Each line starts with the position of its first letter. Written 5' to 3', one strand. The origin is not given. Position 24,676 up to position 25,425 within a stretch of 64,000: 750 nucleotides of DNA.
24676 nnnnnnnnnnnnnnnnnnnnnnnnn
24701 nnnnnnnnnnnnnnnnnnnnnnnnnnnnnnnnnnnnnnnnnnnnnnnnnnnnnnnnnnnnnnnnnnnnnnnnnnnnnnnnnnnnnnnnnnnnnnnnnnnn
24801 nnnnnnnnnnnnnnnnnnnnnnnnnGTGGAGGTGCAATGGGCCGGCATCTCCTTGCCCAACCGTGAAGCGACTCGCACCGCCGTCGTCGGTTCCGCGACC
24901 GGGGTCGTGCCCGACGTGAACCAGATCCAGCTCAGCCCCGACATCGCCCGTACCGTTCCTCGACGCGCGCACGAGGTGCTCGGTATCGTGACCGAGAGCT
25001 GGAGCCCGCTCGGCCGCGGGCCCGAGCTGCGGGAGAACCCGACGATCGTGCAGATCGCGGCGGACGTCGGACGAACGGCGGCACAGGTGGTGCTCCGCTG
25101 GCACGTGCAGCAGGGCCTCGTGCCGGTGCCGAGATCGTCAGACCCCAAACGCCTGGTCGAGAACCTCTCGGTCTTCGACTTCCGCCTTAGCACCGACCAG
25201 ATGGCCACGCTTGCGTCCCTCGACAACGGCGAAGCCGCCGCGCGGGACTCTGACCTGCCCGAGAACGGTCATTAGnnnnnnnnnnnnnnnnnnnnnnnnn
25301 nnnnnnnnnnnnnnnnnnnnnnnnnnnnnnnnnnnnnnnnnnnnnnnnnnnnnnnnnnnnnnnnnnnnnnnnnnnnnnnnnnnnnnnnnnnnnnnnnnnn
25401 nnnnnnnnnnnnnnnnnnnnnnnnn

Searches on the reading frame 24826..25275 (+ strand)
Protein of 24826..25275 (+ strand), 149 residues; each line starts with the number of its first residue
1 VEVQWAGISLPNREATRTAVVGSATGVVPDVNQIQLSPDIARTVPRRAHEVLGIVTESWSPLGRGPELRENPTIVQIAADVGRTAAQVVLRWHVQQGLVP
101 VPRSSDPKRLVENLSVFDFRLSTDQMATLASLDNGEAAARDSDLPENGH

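Call 33: search_protein_families(library=pfam, max_evalue=0.001, proteins=[window:24826-25275:+])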
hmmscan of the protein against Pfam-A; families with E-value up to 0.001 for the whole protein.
window:24826-25275:+ (149 aa): 1 family
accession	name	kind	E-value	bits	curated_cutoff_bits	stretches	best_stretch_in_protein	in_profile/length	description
PF00248.27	Aldo_ket_red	-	2.4e-11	43.7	24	1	68-133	223-290/291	Aldo/keto reductase family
